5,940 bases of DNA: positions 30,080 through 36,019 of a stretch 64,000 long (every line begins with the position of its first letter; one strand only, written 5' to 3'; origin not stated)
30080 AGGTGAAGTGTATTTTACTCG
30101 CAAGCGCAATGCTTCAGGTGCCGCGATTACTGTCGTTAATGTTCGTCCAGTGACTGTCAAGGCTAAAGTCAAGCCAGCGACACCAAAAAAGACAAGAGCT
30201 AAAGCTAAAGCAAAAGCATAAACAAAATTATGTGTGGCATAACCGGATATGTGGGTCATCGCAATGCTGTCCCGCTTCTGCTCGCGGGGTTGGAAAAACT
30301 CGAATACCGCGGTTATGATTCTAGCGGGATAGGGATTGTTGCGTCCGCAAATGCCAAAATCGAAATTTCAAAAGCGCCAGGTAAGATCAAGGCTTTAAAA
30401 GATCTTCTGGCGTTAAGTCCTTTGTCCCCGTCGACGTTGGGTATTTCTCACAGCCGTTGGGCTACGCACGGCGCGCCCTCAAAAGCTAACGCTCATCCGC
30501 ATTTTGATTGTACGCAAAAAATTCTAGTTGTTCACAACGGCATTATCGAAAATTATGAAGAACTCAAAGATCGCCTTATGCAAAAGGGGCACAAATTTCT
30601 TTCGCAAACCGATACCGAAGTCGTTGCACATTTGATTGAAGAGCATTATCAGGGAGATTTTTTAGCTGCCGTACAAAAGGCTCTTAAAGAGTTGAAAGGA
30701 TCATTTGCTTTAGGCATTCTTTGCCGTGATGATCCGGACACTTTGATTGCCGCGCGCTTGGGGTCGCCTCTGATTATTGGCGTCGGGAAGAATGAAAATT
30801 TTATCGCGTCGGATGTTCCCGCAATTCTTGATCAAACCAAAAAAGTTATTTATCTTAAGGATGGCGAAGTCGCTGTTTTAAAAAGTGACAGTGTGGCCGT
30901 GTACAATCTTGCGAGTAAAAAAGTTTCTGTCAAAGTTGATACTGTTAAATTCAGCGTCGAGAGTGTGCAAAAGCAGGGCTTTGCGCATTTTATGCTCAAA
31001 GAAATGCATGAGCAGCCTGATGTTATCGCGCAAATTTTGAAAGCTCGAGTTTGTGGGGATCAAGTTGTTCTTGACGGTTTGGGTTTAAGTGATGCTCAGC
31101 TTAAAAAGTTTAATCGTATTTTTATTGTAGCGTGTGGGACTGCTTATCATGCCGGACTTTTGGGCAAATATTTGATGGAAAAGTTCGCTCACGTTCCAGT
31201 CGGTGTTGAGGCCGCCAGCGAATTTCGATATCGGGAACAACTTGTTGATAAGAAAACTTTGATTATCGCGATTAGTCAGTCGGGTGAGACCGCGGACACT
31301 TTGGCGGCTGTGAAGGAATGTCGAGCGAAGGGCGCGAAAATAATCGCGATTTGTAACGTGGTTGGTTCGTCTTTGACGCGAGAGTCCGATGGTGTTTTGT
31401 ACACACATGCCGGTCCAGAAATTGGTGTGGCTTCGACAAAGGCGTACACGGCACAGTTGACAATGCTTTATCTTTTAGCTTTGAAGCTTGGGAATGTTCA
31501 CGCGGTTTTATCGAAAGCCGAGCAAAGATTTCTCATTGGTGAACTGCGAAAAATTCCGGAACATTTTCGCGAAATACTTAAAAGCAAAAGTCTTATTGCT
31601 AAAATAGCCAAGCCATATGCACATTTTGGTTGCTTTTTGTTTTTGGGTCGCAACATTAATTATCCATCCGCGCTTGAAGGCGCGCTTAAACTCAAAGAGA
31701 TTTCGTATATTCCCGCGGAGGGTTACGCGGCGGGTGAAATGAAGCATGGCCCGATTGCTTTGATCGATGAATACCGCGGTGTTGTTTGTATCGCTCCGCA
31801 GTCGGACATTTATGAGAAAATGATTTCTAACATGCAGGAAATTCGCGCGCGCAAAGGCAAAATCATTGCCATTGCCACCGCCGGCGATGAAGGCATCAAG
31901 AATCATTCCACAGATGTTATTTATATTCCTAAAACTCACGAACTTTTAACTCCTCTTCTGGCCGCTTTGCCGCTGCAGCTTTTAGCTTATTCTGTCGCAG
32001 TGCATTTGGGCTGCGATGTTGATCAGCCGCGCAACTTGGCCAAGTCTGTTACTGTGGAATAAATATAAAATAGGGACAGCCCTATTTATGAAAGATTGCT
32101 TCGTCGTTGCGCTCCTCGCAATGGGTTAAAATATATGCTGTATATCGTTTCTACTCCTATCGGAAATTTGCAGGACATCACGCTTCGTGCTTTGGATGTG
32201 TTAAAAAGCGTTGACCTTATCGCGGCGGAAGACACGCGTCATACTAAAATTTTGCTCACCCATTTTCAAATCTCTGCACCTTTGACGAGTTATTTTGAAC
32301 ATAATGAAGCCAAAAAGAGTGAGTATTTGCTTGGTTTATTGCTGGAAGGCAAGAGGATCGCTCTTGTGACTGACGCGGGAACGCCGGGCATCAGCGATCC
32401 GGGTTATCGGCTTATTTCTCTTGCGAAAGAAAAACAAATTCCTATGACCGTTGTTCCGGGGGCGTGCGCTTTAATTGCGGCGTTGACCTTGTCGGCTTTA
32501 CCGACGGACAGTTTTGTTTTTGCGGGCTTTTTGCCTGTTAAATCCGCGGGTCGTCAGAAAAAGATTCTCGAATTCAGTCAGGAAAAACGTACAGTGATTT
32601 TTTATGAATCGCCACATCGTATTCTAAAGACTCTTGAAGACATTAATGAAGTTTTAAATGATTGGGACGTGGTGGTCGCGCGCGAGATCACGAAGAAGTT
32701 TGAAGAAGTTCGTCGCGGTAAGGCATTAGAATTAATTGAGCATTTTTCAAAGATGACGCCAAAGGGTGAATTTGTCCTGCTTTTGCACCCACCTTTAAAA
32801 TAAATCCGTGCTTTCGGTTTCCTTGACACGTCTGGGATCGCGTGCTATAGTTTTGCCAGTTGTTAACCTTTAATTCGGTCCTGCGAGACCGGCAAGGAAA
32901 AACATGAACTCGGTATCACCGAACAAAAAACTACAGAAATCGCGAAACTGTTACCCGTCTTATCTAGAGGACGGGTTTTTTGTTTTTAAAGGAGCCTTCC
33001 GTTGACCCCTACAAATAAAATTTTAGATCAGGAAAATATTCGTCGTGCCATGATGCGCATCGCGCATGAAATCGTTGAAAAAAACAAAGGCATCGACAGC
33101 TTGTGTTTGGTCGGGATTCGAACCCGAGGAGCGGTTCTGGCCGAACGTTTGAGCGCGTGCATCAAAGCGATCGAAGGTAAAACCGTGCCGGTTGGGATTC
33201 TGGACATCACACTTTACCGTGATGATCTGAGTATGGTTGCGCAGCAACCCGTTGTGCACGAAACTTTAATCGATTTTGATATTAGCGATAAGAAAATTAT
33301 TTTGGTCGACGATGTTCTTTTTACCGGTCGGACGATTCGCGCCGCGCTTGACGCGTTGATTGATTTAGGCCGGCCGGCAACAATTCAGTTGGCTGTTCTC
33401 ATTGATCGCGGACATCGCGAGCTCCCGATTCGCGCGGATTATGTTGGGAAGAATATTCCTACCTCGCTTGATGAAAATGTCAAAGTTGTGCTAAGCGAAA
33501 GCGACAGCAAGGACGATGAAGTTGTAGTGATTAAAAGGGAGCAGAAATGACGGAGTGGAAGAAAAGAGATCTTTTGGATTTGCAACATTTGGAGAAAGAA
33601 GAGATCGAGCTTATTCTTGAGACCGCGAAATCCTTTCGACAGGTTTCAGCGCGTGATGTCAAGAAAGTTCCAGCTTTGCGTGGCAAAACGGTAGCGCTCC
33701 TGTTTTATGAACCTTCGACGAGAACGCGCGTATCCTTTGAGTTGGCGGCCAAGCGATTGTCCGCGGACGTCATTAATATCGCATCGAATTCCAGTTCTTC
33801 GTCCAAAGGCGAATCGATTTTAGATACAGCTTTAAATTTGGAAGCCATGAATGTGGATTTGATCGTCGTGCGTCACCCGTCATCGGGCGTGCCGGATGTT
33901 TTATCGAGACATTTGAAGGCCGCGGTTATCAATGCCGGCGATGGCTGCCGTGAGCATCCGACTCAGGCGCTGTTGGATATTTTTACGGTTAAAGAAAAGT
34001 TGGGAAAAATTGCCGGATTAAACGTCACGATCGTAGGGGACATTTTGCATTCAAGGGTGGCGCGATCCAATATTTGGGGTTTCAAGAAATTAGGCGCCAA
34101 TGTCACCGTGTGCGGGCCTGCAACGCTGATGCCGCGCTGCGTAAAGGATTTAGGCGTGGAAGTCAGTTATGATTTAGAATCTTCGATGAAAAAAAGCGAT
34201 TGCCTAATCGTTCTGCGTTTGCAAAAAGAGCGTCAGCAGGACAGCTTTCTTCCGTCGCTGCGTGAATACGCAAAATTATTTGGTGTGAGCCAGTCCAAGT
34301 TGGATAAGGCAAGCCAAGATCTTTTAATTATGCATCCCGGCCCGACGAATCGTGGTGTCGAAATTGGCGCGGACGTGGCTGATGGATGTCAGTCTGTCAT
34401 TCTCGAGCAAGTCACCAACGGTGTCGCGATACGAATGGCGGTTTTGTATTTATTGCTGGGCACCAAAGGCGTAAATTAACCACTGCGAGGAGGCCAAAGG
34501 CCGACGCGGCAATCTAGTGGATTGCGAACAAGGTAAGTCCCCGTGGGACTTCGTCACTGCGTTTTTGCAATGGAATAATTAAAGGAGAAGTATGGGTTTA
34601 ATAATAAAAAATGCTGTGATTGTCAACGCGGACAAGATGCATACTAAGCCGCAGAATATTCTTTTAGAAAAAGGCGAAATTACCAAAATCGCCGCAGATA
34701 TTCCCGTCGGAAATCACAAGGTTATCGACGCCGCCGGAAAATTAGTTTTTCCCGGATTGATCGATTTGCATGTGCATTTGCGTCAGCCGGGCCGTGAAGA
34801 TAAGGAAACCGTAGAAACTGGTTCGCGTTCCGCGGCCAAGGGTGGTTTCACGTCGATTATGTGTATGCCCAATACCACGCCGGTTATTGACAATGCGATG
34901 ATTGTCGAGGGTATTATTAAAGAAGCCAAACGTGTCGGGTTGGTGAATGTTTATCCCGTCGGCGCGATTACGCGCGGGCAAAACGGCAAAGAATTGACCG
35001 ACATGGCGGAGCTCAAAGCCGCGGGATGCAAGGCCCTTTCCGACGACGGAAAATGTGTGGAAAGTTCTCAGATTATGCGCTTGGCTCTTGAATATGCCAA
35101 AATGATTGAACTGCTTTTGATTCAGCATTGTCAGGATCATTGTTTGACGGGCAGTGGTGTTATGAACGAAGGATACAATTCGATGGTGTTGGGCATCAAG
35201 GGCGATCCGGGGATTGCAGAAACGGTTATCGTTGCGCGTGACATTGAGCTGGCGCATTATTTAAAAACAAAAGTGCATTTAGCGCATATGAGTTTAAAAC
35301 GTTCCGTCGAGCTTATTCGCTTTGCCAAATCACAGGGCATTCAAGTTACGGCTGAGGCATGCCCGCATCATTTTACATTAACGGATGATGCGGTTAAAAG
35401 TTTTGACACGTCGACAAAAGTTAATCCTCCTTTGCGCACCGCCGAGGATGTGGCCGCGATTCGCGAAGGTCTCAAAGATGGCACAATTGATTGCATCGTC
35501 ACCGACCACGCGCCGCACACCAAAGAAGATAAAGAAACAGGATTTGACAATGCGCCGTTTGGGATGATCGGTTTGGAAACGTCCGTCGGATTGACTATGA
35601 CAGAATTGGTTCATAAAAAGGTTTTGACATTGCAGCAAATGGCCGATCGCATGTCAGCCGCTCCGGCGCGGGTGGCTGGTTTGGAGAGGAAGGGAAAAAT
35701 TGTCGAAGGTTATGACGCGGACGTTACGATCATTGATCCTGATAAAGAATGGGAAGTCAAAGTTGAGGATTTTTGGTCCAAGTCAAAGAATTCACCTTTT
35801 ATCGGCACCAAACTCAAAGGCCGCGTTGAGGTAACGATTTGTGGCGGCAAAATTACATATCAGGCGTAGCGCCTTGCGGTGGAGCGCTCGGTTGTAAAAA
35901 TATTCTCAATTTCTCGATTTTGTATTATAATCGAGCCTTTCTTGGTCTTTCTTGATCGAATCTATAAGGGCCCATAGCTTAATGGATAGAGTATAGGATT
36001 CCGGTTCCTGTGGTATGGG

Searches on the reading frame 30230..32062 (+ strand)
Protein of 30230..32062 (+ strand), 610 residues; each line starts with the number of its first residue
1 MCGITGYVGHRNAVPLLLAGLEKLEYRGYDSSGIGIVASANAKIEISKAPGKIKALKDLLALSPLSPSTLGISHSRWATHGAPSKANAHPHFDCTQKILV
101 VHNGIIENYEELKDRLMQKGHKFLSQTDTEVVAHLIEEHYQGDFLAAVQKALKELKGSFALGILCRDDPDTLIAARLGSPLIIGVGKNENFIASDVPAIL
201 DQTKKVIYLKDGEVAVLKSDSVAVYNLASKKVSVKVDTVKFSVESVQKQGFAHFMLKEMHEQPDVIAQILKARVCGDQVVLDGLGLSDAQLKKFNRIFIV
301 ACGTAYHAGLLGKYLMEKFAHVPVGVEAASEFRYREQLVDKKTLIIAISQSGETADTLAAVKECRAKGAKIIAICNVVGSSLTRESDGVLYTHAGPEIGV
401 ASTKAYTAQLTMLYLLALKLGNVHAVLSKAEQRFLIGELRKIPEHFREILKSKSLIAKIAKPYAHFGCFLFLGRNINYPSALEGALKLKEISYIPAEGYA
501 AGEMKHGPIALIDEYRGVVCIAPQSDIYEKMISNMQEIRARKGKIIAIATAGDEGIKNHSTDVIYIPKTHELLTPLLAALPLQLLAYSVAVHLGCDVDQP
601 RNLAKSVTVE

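Call 30: search_protein_families(library=ncbifam, proteins=[window:30230-32062:+], max_evalue=1e-10)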
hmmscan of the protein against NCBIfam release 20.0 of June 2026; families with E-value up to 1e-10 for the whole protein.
window:30230-32062:+ (610 aa): 10 families
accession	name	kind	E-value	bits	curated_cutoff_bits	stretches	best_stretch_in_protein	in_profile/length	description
NF001484.0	PRK00331.1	subfamily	2.1e-253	842.2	381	1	1-610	1-601/601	isomerizing glutamine--fructose-6-phosphate transaminase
TIGR01135.1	glmS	equivalog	2.3e-248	825.7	418.05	1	2-610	1-607/607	glutamine--fructose-6-phosphate transaminase (isomerizing)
NF046059.1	NagB_SO3506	equivalog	5.9e-41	140.9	430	1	254-605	3-325/330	glucosamine-6-phosphate deaminase NagB-II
NF041128.1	glucosaP_deam_GlmD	equivalog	2.3e-29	102.7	580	1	291-607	28-321/323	glucosamine-6-phosphate deaminase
TIGR01134.1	purF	equivalog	2.6e-27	96.3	350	1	2-232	1-232/432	amidophosphoribosyltransferase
TIGR01536.1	asn_synth_AEB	equivalog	6e-15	55.2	267.1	1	21-213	24-179/517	asparagine synthase (glutamine-hydrolyzing)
TIGR03104.1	trio_amidotrans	equivalog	4.5e-13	48.3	570.1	1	84-202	56-168/589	N-acetylglutaminylglutamine amidotransferase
NF006949.0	PRK09431.1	equivalog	6.5e-13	48.1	499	1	85-247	57-213/554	asparagine synthase B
NF006426.0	PRK08674.1-6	subfamily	1.3e-12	47.3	295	0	288-447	40-192/354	bifunctional phosphoglucose/phosphomannose isomerase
NF040776.2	AlsR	equivalog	5e-11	42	400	0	338-415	173-251/279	transcriptional repressor AlsR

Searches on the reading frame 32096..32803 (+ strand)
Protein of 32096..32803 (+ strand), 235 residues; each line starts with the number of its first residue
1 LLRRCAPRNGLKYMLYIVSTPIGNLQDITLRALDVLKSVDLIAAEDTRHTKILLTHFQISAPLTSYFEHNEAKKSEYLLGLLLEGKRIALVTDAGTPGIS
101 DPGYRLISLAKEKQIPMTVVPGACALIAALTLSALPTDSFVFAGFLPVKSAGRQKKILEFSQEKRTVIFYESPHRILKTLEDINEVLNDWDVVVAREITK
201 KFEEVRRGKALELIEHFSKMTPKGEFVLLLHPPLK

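Call 43: search_protein_families(library=pfam, proteins=[window:32096-32803:+], max_evalue=0.0001)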
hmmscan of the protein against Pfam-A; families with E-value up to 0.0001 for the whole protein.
window:32096-32803:+ (235 aa): 1 family
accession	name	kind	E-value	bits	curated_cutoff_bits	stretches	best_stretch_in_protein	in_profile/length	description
PF00590.25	TP_methylase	-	1.1e-34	120.6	27.8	1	14-212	1-210/212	Tetrapyrrole (Corrin/Porphyrin) Methylases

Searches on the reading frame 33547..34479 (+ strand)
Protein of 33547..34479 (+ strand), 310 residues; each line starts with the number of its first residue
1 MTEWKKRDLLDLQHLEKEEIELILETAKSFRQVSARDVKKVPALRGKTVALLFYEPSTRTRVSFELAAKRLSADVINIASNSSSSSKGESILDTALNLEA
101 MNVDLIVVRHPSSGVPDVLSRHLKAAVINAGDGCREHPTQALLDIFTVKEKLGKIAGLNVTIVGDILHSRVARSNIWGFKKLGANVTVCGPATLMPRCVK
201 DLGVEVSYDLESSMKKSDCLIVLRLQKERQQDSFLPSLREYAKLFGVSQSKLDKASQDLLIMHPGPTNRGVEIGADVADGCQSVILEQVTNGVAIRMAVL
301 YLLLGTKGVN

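Call 43: search_protein_families(library=pfam, proteins=[window:33547-34479:+], max_evalue=0.0001)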
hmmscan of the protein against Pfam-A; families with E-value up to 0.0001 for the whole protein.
window:33547-34479:+ (310 aa): 2 families
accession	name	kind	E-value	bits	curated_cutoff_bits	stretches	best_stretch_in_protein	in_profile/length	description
PF02729.26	OTCace_N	-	2.9e-46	157.7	29.9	1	7-150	1-148/148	Aspartate/ornithine carbamoyltransferase, carbamoyl-P binding domain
PF00185.30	OTCace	-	2.6e-25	89.7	29.4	1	157-303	2-157/157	Aspartate/ornithine carbamoyltransferase, Asp/Orn binding domain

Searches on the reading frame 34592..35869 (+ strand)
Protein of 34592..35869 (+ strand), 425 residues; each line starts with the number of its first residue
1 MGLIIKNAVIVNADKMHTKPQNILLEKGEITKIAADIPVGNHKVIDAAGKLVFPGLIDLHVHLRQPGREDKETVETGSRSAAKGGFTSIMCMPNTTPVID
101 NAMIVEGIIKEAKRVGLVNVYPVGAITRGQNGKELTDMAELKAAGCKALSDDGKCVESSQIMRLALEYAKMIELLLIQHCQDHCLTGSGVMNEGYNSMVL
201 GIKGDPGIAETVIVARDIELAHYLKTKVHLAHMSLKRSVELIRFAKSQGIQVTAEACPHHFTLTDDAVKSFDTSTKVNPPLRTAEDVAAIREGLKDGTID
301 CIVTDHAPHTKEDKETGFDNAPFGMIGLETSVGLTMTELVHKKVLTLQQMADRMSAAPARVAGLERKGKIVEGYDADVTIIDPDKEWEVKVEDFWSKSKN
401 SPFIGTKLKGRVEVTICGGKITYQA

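Call 30: search_protein_families(library=ncbifam, proteins=[window:34592-35869:+], max_evalue=1e-10)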
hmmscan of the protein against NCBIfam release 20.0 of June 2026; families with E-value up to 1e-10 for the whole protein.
window:34592-35869:+ (425 aa): 36 families (the best 25 are shown)
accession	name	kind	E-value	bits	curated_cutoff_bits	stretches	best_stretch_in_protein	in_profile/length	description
NF006836.0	PRK09357.1-1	equivalog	3.6e-150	500.4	538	1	8-423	4-424/432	dihydroorotase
NF006843.0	PRK09357.2-4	equivalog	9.8e-142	472.8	786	1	1-424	1-421/431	dihydroorotase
NF006845.0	PRK09357.2-6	equivalog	1.3e-141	472.1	728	1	2-424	2-426/428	dihydroorotase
NF006837.0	PRK09357.1-2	equivalog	3.9e-139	463.9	575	1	2-424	2-423/428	dihydroorotase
NF006844.0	PRK09357.2-5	equivalog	3.9e-138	461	701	1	3-424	4-421/422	dihydroorotase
TIGR00857.1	pyrC_multi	subfamily_domain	9.8e-135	449.7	279.05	1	21-424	6-410/412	dihydroorotase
NF006839.0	PRK09357.1-4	equivalog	2.9e-132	441.3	576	1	3-425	2-422/422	dihydroorotase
NF006841.0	PRK09357.2-2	equivalog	1.4e-129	432.5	640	1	10-424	7-418/421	dihydroorotase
NF006842.0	PRK09357.2-3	equivalog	2.2e-127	425.3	695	1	1-420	1-435/440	dihydroorotase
NF006558.0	PRK09059.1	equivalog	1.5e-111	373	645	1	3-424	5-428/430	dihydroorotase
NF005791.0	PRK07627.1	equivalog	2.1e-98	330.1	442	1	2-424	2-423/425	dihydroorotase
NF006838.0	PRK09357.1-3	equivalog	9.9e-95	317.8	644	1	2-425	2-423/423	dihydroorotase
NF005614.0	PRK07369.1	equivalog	2.3e-94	316.6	456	1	18-415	19-416/419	dihydroorotase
NF005751.0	PRK07575.1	equivalog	1.3e-82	277.7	529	1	3-424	5-421/440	dihydroorotase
NF006268.0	PRK08417.1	equivalog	1.7e-81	274.4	499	1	3-423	1-404/406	metal-dependent hydrolase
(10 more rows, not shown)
